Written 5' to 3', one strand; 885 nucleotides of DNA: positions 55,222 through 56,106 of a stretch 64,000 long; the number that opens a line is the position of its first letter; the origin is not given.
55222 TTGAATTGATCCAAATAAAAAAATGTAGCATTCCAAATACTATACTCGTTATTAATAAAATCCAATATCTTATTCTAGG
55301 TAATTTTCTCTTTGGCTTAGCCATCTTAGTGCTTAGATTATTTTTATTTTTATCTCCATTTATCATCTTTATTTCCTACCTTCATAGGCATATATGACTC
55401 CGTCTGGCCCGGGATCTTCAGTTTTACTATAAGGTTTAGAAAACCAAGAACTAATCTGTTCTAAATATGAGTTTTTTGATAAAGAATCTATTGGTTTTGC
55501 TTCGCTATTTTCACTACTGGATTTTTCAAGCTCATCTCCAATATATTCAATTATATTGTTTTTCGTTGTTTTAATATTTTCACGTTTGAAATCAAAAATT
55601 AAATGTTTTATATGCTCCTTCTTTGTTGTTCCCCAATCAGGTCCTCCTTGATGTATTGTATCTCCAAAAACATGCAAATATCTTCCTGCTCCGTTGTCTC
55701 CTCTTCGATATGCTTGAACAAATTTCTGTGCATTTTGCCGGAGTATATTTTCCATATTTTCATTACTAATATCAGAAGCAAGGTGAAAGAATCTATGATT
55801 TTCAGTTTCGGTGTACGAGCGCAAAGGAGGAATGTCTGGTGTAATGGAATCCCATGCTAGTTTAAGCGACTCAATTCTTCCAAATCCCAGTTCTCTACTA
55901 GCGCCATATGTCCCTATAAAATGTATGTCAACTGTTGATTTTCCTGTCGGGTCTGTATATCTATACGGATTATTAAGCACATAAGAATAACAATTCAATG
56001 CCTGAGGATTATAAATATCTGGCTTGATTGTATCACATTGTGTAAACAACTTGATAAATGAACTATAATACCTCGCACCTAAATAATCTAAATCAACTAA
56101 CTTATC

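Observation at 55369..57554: HepT/MNT module sits between a truncated signal-peptide toxin fragment and an orphan tip+toxin module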

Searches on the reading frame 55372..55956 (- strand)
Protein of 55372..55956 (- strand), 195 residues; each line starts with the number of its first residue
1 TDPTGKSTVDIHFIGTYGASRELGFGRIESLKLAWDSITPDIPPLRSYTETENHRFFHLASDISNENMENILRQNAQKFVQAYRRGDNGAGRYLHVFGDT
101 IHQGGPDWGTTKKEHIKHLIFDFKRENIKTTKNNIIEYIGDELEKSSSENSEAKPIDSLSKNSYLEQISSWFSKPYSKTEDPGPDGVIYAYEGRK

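Call 61: find_homologous_proteins(query=window:55372-55956:-, max_evalue=0.001)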
Query window:55372-55956:- (195 aa): 1 proteins with E <= 0.001 among 76 candidates.
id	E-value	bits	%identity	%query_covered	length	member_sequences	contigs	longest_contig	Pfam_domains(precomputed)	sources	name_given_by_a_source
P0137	3.9e-128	443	100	100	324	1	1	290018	PF25023.2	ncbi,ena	-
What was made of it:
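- On Rhs/YD polymorphic toxin cassette (orphan 4): No homologue was found (call 61).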

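Call 67: predict_structure(protein=window:55372-55956:-)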
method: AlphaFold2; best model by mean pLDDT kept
length: 195 residues; sequences in the alignment: 1
mean_pLDDT: 44.2   pTM: 0.45
mean pLDDT of the five models: 44.2, 41.7, 38.6, 36.8, 36.7
residues with pLDDT >= 90: 0; 70-90: 3; 50-70: 60; < 50: 132
segments of 3 or more residues with pLDDT < 50: 1-11, 14-26, 52-54, 88-93, 98-120, 122-195
pLDDT, mean of each block of 10 residues (from residue 1): 38 45 51 68 58 51 57 60 53 49 34 41 38 35 33 32 42 35 29 26
secondary structure, 60 per line:
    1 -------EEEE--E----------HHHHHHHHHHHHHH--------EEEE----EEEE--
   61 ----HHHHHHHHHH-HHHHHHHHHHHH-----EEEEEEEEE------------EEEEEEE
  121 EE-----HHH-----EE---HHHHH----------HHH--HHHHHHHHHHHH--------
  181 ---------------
elements in order: E8-11 H25-38 E47-50 E55-58 H65-74 H76-87 E93-101 E114-122 H141-145 H161-172
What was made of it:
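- On Rhs/YD polymorphic toxin cassette (orphan 4): The single-sequence AF2 model has pLDDT 44 (call 67).
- Tried and rejected: Orphan 4's toxin domain has no homologue among 5.8 billion clusters (call 61), and the single-sequence AF2 model has pLDDT 44 (call 67).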
